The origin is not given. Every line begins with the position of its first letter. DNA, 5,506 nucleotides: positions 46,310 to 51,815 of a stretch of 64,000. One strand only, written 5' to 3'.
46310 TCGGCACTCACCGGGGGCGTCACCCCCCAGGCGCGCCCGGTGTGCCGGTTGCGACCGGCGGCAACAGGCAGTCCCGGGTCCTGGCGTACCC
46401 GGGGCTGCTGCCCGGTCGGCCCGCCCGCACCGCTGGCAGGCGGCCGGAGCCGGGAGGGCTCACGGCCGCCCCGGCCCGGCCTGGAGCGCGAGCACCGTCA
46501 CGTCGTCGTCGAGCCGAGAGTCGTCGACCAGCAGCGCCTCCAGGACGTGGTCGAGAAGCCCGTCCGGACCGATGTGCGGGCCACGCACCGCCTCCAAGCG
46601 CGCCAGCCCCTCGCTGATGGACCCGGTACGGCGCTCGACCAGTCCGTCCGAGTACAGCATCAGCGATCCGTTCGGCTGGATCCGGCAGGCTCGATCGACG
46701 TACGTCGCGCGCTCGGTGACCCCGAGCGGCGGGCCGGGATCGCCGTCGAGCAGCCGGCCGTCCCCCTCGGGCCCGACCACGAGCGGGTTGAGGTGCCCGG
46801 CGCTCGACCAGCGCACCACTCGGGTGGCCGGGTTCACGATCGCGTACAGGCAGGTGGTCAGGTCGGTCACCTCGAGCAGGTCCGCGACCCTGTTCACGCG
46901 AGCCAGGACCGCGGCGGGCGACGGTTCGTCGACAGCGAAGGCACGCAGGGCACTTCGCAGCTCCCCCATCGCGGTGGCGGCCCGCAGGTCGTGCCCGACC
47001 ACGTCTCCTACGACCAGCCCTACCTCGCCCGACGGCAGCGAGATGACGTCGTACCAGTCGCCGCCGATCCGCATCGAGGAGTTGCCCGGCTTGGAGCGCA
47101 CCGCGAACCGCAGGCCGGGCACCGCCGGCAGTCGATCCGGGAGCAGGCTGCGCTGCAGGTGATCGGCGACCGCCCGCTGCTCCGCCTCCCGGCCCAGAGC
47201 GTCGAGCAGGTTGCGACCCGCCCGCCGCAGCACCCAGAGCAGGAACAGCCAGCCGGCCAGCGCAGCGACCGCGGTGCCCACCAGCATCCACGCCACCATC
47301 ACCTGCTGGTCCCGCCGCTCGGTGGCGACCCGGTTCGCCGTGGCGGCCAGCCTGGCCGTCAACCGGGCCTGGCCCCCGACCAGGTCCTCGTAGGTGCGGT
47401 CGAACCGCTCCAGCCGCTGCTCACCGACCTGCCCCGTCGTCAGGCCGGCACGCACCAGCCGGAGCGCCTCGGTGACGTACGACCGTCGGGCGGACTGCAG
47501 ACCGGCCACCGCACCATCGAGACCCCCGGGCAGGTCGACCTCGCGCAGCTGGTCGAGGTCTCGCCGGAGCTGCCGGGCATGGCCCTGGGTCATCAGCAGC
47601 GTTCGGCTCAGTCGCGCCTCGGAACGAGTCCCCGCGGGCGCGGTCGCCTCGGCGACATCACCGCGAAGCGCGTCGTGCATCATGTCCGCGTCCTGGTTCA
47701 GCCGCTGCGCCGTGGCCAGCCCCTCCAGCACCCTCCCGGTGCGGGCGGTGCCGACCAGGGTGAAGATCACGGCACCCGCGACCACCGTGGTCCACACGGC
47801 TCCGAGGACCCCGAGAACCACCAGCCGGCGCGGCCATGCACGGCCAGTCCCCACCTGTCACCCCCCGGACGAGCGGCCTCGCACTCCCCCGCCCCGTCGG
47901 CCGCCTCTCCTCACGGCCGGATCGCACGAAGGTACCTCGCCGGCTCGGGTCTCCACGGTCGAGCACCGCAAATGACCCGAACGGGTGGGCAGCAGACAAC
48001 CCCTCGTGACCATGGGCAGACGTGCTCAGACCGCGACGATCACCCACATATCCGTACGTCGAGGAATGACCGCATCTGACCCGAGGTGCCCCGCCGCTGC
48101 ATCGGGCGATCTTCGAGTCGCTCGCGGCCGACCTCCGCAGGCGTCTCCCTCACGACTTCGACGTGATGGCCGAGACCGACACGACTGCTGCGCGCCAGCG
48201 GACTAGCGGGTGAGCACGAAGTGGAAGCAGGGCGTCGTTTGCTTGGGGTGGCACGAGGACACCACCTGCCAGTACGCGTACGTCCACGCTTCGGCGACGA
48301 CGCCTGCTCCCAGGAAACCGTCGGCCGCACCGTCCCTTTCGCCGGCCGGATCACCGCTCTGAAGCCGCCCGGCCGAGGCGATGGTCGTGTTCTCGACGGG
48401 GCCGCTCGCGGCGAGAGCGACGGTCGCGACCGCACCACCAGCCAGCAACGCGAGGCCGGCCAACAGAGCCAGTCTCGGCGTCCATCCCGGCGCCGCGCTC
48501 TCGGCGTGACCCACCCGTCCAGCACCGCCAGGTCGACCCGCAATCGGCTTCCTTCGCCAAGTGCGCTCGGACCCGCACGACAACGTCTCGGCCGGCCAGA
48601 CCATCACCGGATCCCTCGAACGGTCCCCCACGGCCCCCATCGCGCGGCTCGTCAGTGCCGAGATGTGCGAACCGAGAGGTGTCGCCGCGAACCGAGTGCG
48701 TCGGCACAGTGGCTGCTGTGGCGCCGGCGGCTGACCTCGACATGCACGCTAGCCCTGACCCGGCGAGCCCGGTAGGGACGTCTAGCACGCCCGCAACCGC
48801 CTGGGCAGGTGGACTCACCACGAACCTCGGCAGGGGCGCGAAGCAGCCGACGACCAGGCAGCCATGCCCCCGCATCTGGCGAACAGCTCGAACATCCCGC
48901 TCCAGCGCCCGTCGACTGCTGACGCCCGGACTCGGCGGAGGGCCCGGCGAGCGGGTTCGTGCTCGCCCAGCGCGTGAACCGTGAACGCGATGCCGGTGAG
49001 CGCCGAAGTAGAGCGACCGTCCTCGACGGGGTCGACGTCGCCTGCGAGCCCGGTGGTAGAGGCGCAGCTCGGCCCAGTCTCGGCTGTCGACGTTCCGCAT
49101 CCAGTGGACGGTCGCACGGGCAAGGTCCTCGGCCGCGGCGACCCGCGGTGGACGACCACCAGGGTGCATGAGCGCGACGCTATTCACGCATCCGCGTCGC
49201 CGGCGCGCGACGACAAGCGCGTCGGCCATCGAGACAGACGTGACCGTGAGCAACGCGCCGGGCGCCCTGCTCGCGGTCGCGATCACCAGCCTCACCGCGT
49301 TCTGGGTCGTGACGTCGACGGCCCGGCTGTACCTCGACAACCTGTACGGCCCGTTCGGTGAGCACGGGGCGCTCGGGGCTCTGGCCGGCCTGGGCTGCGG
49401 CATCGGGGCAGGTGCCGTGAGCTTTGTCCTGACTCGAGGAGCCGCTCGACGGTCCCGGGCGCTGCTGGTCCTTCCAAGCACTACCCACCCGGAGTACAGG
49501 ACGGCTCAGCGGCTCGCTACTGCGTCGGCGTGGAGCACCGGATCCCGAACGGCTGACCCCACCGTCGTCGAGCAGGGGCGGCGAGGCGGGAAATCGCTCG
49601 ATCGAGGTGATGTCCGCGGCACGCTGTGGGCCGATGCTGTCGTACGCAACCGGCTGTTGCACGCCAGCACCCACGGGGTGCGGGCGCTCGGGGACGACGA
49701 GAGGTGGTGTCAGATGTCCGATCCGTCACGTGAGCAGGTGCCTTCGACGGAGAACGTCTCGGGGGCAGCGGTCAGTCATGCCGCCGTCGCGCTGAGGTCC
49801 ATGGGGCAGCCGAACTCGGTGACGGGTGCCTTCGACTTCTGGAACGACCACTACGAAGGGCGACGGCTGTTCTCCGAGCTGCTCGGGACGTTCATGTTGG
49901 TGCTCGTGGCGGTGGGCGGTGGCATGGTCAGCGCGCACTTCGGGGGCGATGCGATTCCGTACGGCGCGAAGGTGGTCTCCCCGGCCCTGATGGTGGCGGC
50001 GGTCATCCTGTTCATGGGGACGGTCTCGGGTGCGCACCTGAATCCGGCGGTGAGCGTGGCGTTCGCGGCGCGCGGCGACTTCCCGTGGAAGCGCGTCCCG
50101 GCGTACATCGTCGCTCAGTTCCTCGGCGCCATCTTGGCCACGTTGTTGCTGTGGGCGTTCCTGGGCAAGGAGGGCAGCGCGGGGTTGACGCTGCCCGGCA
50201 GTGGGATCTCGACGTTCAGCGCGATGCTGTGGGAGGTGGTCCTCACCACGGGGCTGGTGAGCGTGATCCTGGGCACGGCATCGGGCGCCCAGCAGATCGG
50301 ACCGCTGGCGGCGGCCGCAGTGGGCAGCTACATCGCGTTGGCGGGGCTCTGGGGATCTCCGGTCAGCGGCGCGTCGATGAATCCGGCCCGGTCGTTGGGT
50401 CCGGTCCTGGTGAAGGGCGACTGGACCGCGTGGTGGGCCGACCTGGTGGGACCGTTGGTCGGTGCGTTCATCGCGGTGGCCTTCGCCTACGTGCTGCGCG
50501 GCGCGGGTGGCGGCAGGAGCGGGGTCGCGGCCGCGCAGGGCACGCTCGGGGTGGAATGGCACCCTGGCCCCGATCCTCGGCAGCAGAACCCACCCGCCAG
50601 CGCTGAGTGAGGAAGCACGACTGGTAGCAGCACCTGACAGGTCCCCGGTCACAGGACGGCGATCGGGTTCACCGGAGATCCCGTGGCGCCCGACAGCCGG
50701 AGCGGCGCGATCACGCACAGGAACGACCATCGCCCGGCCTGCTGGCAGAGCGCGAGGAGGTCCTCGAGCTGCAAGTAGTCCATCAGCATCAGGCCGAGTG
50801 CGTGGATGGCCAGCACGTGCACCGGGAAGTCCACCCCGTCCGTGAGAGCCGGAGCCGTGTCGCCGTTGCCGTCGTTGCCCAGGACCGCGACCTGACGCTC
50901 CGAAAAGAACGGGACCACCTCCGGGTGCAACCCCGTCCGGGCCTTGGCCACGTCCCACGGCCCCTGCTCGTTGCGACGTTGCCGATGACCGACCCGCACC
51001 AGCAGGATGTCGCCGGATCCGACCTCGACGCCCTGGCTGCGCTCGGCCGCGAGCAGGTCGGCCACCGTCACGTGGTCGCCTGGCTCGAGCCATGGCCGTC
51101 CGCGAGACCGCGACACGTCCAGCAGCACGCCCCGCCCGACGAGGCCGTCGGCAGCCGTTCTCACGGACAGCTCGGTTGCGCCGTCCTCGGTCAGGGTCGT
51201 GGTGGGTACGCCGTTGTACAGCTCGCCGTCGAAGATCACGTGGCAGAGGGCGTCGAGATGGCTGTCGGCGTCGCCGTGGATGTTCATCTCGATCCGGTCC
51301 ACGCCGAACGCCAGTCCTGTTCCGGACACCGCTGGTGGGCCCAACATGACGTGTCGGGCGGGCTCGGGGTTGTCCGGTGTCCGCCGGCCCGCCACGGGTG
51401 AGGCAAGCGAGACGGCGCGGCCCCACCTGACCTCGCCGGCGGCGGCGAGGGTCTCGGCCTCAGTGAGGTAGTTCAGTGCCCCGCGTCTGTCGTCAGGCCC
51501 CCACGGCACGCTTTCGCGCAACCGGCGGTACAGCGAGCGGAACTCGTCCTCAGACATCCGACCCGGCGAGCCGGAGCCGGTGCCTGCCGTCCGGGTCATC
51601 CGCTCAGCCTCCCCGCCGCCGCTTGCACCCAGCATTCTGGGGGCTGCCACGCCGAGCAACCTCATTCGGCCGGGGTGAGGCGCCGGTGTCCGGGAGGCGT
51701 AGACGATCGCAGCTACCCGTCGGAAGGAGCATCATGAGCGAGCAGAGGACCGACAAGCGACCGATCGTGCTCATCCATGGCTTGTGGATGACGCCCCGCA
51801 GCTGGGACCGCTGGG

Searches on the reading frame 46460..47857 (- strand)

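Call 31: search_protein_families(library=pfam, proteins=[window:46460-47857:-], max_evalue=0.001)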
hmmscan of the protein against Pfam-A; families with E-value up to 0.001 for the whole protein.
window:46460-47857:- (465 aa): 1 family
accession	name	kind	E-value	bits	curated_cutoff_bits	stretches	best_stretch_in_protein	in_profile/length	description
PF07228.17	SpoIIE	-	1.6e-47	162.4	25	1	276-459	2-190/192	Stage II sporulation protein E (SpoIIE)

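Call 32: search_protein_families(library=padloc, proteins=[window:46460-47857:-], max_evalue=0.001)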
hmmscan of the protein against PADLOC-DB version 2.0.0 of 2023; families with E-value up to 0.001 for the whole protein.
window:46460-47857:- (465 aa): 0 families

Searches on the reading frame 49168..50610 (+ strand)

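Call 31: search_protein_families(library=pfam, proteins=[window:49168-50610:+], max_evalue=0.001)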
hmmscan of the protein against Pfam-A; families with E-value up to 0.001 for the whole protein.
window:49168-50610:+ (480 aa): 1 family
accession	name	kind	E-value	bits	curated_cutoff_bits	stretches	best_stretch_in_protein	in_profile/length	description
PF00230.25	MIP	-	7.7e-45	153.8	25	1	232-437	9-219/222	Major intrinsic protein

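Call 32: search_protein_families(library=padloc, proteins=[window:49168-50610:+], max_evalue=0.001)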
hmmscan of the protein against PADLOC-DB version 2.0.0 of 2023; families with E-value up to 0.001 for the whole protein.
window:49168-50610:+ (480 aa): 0 families

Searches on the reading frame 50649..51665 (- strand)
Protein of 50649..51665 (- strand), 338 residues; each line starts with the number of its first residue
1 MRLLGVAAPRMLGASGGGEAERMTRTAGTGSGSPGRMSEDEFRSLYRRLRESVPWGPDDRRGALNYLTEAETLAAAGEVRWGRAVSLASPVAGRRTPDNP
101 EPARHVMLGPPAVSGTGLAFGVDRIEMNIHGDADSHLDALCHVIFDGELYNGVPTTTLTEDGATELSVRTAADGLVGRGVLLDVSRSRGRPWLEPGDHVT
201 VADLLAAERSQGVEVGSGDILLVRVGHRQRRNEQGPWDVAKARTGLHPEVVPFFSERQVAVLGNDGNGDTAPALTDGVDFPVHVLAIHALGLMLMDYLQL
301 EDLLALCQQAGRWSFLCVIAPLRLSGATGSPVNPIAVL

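Call 31: search_protein_families(library=pfam, proteins=[window:50649-51665:-], max_evalue=0.001)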
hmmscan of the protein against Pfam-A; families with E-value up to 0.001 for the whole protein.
window:50649-51665:- (338 aa): 1 family
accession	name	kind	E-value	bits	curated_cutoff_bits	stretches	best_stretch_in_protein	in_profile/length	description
PF04199.19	Cyclase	-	2.8e-17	63.7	23.1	1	123-265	20-136/142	Putative cyclase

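Call 32: search_protein_families(library=padloc, proteins=[window:50649-51665:-], max_evalue=0.001)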
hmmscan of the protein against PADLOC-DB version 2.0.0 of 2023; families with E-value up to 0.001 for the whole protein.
window:50649-51665:- (338 aa): 0 families
